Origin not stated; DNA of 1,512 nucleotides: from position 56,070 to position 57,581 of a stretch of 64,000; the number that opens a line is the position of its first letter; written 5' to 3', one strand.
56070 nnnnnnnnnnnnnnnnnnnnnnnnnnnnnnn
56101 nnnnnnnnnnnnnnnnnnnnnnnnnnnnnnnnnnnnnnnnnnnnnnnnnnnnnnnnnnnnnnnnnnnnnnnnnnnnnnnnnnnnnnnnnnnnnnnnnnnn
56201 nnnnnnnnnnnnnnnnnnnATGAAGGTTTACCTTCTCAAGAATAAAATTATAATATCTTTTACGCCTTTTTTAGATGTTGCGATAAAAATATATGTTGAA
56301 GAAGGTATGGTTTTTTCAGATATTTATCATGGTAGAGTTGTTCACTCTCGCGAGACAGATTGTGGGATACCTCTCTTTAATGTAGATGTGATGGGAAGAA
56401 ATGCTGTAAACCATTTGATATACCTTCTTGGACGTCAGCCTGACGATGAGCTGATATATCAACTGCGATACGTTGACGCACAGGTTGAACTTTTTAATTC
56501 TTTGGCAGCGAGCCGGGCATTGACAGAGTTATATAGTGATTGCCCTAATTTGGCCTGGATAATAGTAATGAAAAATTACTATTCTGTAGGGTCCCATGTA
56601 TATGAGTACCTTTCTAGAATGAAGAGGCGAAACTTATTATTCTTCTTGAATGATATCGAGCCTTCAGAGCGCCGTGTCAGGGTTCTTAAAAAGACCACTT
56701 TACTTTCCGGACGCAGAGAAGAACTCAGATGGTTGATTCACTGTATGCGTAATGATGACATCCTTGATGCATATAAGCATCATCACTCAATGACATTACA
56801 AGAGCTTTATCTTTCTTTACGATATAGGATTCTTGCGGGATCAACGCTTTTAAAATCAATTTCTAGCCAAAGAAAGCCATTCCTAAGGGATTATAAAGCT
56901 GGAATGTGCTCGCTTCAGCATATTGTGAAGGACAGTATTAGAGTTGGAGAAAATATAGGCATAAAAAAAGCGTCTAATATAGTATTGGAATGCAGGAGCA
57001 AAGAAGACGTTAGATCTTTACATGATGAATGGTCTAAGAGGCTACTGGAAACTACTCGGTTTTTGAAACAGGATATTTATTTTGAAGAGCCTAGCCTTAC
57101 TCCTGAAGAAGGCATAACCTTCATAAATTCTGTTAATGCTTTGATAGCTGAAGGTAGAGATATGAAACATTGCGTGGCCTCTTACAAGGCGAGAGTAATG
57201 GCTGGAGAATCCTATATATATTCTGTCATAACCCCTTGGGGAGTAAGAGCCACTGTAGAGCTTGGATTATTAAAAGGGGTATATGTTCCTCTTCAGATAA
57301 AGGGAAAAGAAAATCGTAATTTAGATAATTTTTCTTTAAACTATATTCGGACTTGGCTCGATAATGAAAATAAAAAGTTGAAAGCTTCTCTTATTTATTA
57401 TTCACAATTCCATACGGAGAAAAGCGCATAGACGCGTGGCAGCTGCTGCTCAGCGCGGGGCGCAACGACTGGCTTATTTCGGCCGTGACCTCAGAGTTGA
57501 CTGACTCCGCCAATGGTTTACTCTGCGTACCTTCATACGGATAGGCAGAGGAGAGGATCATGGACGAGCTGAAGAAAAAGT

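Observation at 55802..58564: Uncharacterised AT-rich cassette in a putative defence island: TM/coiled-coil mini-protein translationally coupled to a PcfJ-like protein, followed by a 5-TM membrane protein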

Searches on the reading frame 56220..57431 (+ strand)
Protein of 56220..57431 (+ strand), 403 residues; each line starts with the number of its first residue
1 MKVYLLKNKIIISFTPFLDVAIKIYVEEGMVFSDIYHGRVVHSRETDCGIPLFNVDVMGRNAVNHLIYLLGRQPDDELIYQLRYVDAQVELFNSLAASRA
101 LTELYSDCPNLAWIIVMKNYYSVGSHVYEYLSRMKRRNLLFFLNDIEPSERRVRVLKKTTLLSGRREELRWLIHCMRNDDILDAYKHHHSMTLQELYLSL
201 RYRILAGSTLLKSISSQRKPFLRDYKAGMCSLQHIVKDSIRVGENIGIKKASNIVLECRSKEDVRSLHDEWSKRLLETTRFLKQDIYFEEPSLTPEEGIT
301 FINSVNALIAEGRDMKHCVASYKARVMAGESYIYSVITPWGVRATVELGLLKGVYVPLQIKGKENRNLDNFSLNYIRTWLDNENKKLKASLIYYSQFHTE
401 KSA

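Call 3: search_protein_families(library=pfam, proteins=[window:56220-57431:+], max_evalue=1)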
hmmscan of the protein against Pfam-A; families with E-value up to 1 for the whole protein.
window:56220-57431:+ (403 aa): 1 family
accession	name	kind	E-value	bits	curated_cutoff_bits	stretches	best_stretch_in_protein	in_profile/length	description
PF14284.11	PcfJ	-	4e-10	40.1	25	1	237-366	3-136/147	PcfJ-like protein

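Call 4: search_protein_families(library=padloc, proteins=[window:56220-57431:+], max_evalue=1)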
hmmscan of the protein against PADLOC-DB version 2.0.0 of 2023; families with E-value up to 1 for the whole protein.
window:56220-57431:+ (403 aa): 0 families

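Call 5: search_protein_families(library=ncbifam, proteins=[window:56220-57431:+], max_evalue=1)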
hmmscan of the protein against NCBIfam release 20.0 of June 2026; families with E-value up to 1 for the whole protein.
window:56220-57431:+ (403 aa): 0 families

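Call 7: search_protein_families(library=phrogs, proteins=[window:56220-57431:+], max_evalue=1)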
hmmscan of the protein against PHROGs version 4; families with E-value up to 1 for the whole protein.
window:56220-57431:+ (403 aa): 6 families
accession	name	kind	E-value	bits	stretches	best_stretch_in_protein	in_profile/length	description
phrog_3169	-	unknown function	7.1e-06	26.3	1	304-388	388-471/474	-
phrog_16315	-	unknown function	4e-05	23.4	1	209-338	344-470/532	-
phrog_8470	-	unknown function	0.0012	18.8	1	304-334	471-501/567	-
phrog_9253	-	unknown function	0.012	14.7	1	303-335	708-740/819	-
phrog_32346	-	unknown function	0.026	15.4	1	228-258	26-56/78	-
phrog_19362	-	unknown function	0.17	12.9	1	87-156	72-141/164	-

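Call 11: find_homologous_proteins(query=window:56220-57431:+)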
Query window:56220-57431:+ (403 aa): 13 proteins with E <= 0.001 among 3780 candidates.
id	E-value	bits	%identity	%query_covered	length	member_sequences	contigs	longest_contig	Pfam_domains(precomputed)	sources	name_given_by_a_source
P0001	1.7e-268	908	100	100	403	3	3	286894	PF14284.12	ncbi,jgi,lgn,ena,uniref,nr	ncbi:hypothetical protein EKL29_09290 [Pantoea sp. YU22]|uniref:PcfJ domain-containing protein n=1 T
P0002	6.3e-191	653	71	100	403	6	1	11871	PF14284.12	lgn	-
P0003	2.4e-187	641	70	100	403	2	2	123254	PF14284.12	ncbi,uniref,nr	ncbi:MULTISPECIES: PcfJ domain-containing protein [Erwiniaceae]|uniref:PcfJ domain-containing protei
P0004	2.9e-187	640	68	100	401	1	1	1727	PF14284.12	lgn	-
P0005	1.6e-140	487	55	100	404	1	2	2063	PF14284.12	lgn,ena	-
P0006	4.5e-140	485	54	99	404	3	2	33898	PF14284.12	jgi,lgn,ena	-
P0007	8.0e-139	481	54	100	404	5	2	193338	PF14284.12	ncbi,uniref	ncbi:PcfJ domain-containing protein [Atlantibacter hermannii]|uniref:PcfJ domain-containing protein 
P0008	7.2e-133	461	53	98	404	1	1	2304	PF14284.12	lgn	-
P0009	2.1e-132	460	54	96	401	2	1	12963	PF14284.12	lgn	-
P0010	2.3e-130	453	53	96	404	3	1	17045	PF14284.12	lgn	-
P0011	1.2e-127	444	52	96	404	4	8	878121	PF14284.12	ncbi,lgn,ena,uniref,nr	ncbi:TPA: PcfJ domain-containing protein [Klebsiella aerogenes]|uniref:PcfJ domain-containing protei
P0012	1.1e-125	438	50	98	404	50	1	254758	PF14284.12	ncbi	ncbi:TPA: PcfJ domain-containing protein [Citrobacter koseri]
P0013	1.8e-122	427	50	97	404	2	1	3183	PF14284.12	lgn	-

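Call 12: find_encoding_contigs(protein=P0003, flank=10000, max_places=3)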
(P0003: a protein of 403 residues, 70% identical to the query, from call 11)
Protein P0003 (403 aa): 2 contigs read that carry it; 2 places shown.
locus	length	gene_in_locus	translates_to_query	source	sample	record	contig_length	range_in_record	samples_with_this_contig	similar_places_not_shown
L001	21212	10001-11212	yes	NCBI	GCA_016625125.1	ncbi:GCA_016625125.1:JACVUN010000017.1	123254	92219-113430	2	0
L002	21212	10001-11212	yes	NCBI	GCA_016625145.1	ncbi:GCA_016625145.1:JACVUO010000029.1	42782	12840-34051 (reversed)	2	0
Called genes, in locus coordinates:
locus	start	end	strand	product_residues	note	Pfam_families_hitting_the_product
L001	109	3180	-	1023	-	PF00873:ACR_tran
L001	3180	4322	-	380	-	PF25917:BSH_RND, PF25973:BSH_CzcB (faint), PF25919:BSH_CusB (weak), PF25876:HH_MFP_RND, PF25954:Beta-barrel_RND_2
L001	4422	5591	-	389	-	PF00512:HisKA, PF02518:HATPase_c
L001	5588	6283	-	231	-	PF00072:Response_reg, PF00486:Trans_reg_C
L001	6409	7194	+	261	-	PF06629:MipA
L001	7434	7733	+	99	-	PF12833:HTH_18, PF00165:HTH_AraC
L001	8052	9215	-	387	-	PF08239:SH3_3 (weak)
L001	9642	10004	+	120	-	-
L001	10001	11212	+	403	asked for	PF14284:PcfJ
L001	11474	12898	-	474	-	PF19974:TCAD9 (faint)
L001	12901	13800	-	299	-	PF02518:HATPase_c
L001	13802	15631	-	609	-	PF02463:SMC_N (faint), PF13175:AAA_15 (faint), PF13476:AAA_23, PF13304:AAA_21 (faint)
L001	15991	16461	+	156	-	PF00107:ADH_zinc_N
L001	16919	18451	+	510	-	PF13518:HTH_28 (faint), PF01527:HTH_Tnp_1 (weak), PF13276:HTH_21, PF00665:rve, PF13683:rve_3, PF13333:rve_2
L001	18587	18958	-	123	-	PF13384:HTH_23 (faint), PF13518:HTH_28, PF13551:HTH_29 (weak), PF13565:HTH_32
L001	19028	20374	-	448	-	PF13518:HTH_28, PF13551:HTH_29, PF13565:HTH_32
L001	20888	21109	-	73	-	-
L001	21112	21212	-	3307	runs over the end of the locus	PF13332:Fil_haemagg_2, PF04829:PT-VENN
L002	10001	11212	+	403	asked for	PF14284:PcfJ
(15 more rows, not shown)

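Call 13: find_encoding_contigs(protein=P0007, flank=10000, max_places=3)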
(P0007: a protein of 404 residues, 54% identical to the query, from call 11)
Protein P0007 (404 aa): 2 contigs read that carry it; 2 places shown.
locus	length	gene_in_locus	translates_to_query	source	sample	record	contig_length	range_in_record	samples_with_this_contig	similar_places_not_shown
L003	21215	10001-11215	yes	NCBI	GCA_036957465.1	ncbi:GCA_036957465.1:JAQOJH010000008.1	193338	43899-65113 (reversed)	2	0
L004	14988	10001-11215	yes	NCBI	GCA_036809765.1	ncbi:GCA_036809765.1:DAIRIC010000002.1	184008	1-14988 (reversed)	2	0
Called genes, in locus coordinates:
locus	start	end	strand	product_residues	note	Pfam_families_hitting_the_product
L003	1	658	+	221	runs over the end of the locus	-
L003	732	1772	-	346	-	PF04860:Phage_portal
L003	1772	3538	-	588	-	PF06056:Terminase_5, PF03237:Terminase_6N, PF17289:Terminase_6C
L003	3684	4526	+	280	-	PF05929:Phage_GPO_N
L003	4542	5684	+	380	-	PF05125:Phage_cap_P2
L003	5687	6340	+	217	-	PF05944:Phage_term_smal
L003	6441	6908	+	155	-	PF05926:Phage_GPL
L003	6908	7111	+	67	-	PF05489:Phage_tail_X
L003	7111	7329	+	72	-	PF16080:Phage_holin_2_3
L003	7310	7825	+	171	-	PF00959:Phage_lysozyme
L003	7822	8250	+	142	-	PF28015:LysA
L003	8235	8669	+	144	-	-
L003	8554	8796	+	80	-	PF23793:LysC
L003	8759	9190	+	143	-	PF06891:P2_Phage_GpR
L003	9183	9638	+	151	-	PF05069:Phage_tail_S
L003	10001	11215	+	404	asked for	PF14284:PcfJ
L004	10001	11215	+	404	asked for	PF14284:PcfJ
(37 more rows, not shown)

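Call 14: find_encoding_contigs(protein=P0011, flank=10000, max_places=4)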
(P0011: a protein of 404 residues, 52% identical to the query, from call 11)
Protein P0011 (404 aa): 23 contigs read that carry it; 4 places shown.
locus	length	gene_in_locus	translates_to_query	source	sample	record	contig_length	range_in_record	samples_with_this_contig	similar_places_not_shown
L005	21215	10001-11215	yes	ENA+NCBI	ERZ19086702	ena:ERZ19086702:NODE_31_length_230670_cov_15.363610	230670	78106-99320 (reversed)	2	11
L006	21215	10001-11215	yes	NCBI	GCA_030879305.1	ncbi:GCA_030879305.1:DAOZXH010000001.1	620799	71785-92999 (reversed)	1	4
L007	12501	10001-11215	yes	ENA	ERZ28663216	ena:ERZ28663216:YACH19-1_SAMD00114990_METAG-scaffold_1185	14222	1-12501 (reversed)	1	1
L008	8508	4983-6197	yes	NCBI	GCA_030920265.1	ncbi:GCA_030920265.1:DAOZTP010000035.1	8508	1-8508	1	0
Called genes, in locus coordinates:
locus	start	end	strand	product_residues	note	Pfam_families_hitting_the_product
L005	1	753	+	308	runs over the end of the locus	PF18735:HEPN_RiboL-PSP (weak)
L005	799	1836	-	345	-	PF04860:Phage_portal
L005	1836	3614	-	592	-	PF06056:Terminase_5, PF03237:Terminase_6N, PF17289:Terminase_6C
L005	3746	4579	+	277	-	PF05929:Phage_GPO_N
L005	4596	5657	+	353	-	PF05125:Phage_cap_P2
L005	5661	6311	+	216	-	PF05944:Phage_term_smal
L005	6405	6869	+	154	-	PF05926:Phage_GPL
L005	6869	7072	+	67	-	PF05489:Phage_tail_X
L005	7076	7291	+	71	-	PF16080:Phage_holin_2_3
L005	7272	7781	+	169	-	PF00959:Phage_lysozyme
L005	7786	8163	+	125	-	PF28015:LysA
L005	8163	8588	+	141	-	-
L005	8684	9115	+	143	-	PF06891:P2_Phage_GpR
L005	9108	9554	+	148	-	PF05069:Phage_tail_S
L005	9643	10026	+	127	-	-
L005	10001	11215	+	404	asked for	PF14284:PcfJ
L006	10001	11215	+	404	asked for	PF14284:PcfJ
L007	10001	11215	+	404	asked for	PF14284:PcfJ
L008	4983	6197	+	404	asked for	PF14284:PcfJ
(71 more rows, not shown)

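Call 16: search_dna_similar(query=window:56220-57431:+, collection=phages, mode=protein, max_rows=30)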
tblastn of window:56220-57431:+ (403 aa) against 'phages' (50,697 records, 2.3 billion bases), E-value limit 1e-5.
No match.

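Call 29: find_encoding_contigs(protein=P0012, flank=10000, max_places=2)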
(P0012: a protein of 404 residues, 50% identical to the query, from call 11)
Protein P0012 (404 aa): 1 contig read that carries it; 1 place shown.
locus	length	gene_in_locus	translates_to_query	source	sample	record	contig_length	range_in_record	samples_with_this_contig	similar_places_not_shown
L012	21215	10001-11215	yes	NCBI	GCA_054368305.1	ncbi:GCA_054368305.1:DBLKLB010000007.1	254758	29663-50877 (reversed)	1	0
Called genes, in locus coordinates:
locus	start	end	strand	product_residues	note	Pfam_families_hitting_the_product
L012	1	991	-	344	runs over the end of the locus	PF04860:Phage_portal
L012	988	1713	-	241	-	PF03237:Terminase_6N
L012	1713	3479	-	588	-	PF06056:Terminase_5, PF03237:Terminase_6N, PF17289:Terminase_6C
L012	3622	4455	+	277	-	PF05929:Phage_GPO_N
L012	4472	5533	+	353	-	PF05125:Phage_cap_P2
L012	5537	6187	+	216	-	PF05944:Phage_term_smal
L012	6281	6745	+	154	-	PF05926:Phage_GPL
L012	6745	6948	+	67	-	PF05489:Phage_tail_X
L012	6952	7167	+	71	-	PF16080:Phage_holin_2_3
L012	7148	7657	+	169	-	PF00959:Phage_lysozyme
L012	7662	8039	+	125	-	PF28015:LysA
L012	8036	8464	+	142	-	-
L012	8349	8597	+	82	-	PF23793:LysC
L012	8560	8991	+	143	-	PF06891:P2_Phage_GpR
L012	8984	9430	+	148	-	PF05069:Phage_tail_S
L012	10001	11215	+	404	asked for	PF14284:PcfJ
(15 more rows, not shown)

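Call 30: find_encoding_contigs(protein=P0006, flank=10000, max_places=2)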
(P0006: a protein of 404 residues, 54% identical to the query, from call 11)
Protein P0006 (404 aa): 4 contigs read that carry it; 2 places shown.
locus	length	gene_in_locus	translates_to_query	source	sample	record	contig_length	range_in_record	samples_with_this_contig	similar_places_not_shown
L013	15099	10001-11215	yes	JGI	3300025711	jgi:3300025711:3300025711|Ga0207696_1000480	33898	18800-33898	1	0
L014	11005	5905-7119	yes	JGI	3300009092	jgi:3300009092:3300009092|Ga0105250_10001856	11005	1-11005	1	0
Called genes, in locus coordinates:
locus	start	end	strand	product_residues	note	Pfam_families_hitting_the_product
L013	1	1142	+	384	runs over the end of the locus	PF08808:RES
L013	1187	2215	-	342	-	PF04860:Phage_portal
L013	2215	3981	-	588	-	PF06056:Terminase_5, PF03237:Terminase_6N, PF17289:Terminase_6C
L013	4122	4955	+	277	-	PF05929:Phage_GPO_N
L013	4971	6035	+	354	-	PF05125:Phage_cap_P2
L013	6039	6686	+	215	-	PF05944:Phage_term_smal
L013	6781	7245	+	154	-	PF05926:Phage_GPL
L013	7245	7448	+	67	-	PF05489:Phage_tail_X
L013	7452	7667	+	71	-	PF16080:Phage_holin_2_3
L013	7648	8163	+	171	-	PF00959:Phage_lysozyme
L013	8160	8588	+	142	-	-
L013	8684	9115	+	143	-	PF06891:P2_Phage_GpR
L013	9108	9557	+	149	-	PF05069:Phage_tail_S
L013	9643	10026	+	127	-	-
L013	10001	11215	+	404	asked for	PF14284:PcfJ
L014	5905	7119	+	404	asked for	PF14284:PcfJ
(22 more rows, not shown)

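Call 37: predict_structure(alignment_id=A2)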
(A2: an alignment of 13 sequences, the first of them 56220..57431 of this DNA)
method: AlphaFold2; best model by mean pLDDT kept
length: 403 residues; sequences in the alignment: 13
mean_pLDDT: 77.2   pTM: 0.47
mean pLDDT of the five models: 77.2, 71.6, 70.4, 68.4, 63.0
residues with pLDDT >= 90: 74; 70-90: 219; 50-70: 85; < 50: 25
segments of 3 or more residues with pLDDT < 50: 120-144
pLDDT, mean of each block of 10 residues (from residue 1): 89 71 85 75 73 84 90 81 63 68 68 59 39 34 51 70 63 82 87 88 91 81 75 90 79 92 92 76 80 83 86 69 77 90 89 86 81 91 88 79 56
secondary structure, 60 per line:
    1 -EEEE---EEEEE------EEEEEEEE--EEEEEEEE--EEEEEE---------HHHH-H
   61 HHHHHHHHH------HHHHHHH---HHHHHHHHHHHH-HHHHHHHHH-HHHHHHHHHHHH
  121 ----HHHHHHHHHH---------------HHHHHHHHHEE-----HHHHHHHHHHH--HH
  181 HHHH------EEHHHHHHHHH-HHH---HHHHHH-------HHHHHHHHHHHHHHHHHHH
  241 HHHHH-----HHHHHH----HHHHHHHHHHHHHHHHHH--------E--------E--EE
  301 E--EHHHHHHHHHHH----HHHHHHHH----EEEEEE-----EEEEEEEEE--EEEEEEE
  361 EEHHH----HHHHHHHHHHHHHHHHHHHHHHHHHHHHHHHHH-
elements in order: E2-5 E9-13 E20-27 E30-37 E40-45 H55-58 H60-69 H76-82 H86-97 H99-107 H109-120 H125-134 H150-158 H166-176 H179-184 H193-201 H209-214 H222-245 H251-256 H261-278 E299-301 H305-315 H320-327 E332-337 E343-351 E354-362 H370-402

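Call 38: search_protein_families(library=pfam, proteins=[L001:8052-9215:-, L001:11474-12898:-, L001:12901-13800:-, L001:13802-15631:-], max_evalue=0.1)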
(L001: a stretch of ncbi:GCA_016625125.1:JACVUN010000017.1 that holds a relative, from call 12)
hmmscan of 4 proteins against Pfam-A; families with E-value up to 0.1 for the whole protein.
L001:8052-9215:- (387 aa): 2 families
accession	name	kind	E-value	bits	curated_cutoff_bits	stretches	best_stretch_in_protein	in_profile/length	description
PF08239.17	SH3_3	-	1.3e-07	32.1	27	1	328-381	2-52/54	Bacterial SH3 domain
PF04009.17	DUF356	-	0.09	13.5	29.9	0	89-150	11-74/106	Protein of unknown function (DUF356)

L001:11474-12898:- (474 aa): 4 families
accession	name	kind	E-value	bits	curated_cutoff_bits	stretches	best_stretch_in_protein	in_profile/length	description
PF19974.5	TCAD9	-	6.1e-10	39.3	40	2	179-240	6-67/429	Ternary complex associated domain 9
PF00072.30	Response_reg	-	0.0005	20.6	30.2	1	25-102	21-90/111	Response regulator receiver domain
PF01636.29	APH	-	0.0016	18.7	23.2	1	332-383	157-209/239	Phosphotransferase enzyme family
PF00564.30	PB1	-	0.034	14.6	23.6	1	95-142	30-79/84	PB1 domain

L001:12901-13800:- (299 aa): 5 families
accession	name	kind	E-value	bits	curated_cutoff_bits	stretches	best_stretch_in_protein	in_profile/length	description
PF02518.31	HATPase_c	-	5.2e-11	43.4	26.4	1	191-298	2-110/111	Histidine kinase-, DNA gyrase B-, and HSP90-like ATPase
PF08977.15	BOFC_N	-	0.085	13.3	25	0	135-152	26-43/51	Bypass of Forespore C, N terminal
PF07299.16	EF-G-binding_N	-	0.088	13.7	27.1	0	106-140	27-61/83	Elongation factor G-binding protein, N-terminal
PF10392.15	COG5_N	-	0.088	13.5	31.2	0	4-51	43-90/132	Conserved oligomeric Golgi complex subunit 5, N-terminal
PF13581.12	HATPase_c_2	-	0.1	13.1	27.4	0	200-275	37-112/127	Histidine kinase-like ATPase domain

L001:13802-15631:- (609 aa): 6 families
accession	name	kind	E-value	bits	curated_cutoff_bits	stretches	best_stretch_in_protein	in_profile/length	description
PF02463.25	SMC_N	-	1.1e-11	45.1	40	2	117-564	33-211/220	RecF/RecN/SMC N terminal domain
PF13476.12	AAA_23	-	2.3e-11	45.1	27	1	14-212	11-197/201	AAA domain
PF13304.12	AAA_21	-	1.7e-06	28.8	27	2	476-552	223-302/304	AAA domain, putative AbiEii toxin, Type IV TA system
PF13175.12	AAA_15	-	0.0002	21.6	32.1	1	17-551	18-372/374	AAA ATPase domain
PF04949.18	Transcrip_act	-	0.011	16.1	27.5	0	131-176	80-125/154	Transcriptional activator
PF00005.33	ABC_tran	-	0.044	14.8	25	0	481-517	98-135/137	ABC transporter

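Call 40: search_protein_representatives(alignment_id=A2)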
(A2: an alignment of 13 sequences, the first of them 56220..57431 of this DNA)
Query: 13 sequences, 404 profile positions. Proteins with E-value up to 0.001 (for the whole library): 3315; up to 1e-10: 464; up to 1e-30: 31. The best 150 are listed.
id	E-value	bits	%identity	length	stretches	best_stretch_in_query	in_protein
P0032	2.6e-175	599.5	-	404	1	1-404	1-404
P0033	4.1e-70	253.0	-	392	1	3-391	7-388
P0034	2.2e-59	217.6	-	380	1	1-386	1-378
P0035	9.3e-59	215.6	-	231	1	124-340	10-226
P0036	1.9e-58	214.6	-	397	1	2-394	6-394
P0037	1.3e-53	198.6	-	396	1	103-390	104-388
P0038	4.6e-52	193.6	-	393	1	2-386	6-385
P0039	8.3e-51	189.4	-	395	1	8-388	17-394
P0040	1.2e-50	188.9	-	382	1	105-381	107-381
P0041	4.6e-49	183.7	-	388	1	39-387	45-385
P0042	4.9e-49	183.6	-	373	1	8-380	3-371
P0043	2.4e-47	178.1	-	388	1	9-381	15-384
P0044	5.9e-47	176.7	-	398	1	118-386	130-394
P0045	2.2e-45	171.6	-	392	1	105-386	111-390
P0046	6.1e-44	166.8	-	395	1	10-385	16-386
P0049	1.9e-37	145.4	-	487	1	10-383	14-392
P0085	1.1e-26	110.0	-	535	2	38-384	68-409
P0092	1.4e-25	106.4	-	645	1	131-383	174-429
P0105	7.3e-24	100.7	-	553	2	284-393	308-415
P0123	1.5e-22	96.4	-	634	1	83-385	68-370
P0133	1.2e-21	93.4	-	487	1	64-393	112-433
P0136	1.5e-21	93.1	-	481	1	102-382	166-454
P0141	2.5e-21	92.3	-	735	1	41-383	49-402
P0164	6.4e-20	87.7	-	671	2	294-385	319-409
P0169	1.5e-19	86.5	-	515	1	132-383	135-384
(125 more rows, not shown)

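Call 59: search_solved_structures(query=A3, max_evalue=10, show_alignments=2)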
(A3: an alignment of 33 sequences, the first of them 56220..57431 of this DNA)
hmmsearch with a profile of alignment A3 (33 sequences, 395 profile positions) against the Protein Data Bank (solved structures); distinct sequences matched with E-value up to 10: 1.
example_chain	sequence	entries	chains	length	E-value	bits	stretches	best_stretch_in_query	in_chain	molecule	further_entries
7e6g_A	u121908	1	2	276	1.4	10.8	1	215-287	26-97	Putative GGDEF domain protein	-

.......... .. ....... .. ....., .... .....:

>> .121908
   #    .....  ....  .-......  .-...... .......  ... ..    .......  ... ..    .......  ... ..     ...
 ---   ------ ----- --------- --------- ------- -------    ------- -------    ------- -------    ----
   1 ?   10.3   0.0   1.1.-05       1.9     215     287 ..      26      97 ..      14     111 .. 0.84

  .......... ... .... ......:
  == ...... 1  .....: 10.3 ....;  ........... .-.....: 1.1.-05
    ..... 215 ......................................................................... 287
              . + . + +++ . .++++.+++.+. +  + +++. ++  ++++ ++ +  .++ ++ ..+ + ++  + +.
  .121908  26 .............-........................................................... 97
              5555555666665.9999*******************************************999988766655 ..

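Call 88: search_protein_families(library=padloc, proteins=[L001:11474-12898:-, L001:12901-13800:-, L001:13802-15631:-, L001:8052-9215:-], max_evalue=0.001)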
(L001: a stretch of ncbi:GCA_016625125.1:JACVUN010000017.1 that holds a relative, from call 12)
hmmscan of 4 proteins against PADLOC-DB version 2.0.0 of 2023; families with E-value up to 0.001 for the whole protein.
L001:11474-12898:- (474 aa): 0 families

L001:12901-13800:- (299 aa): 0 families

L001:13802-15631:- (609 aa): 22 families
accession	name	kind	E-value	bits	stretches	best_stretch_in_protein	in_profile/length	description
PDLC02208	Ppl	-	1.6e-17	60.9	1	182-602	445-888/894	-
PDLC04135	mad3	-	1.6e-16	58.9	1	15-587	15-359/374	mads_3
PDLC03859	LmuB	-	7.7e-13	46.5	1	1-91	3-84/611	-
PDLC03865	LmuB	-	1e-10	38.5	1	134-425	570-865/1007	-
PDLC00096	GajA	-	1.4e-09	35.3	1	1-46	1-48/630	AAA ATPase domain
PDLC03867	LmuB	-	4.6e-08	30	1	2-91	5-97/605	-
PDLC03863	LmuB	-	4.7e-08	30.2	1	1-93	3-87/610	-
PDLC03862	LmuB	-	1e-07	28.7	1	2-91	8-87/643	-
PDLC04679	PDC-M49A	-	9.4e-07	25.9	1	492-574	410-494/541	-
PDLC00091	GajA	-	1e-06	25.9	1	3-47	3-49/627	AAA ATPase domain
PDLC00071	GajA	-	2.4e-06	24.6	1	14-50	15-51/588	AAA ATPase domain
PDLC04678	PDC-M49A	-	2.6e-06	24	1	492-587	550-647/681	-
PDLC00271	PtuA1|PtuA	-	3.6e-06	24.8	1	2-80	2-83/421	AAA ATPase domain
PDLC00099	GajA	-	2e-05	21.8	1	16-47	23-54/626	AAA ATPase domain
PDLC04213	HEC-02A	-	2.7e-05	21.9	1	12-56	13-57/337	-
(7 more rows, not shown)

L001:8052-9215:- (387 aa): 0 families
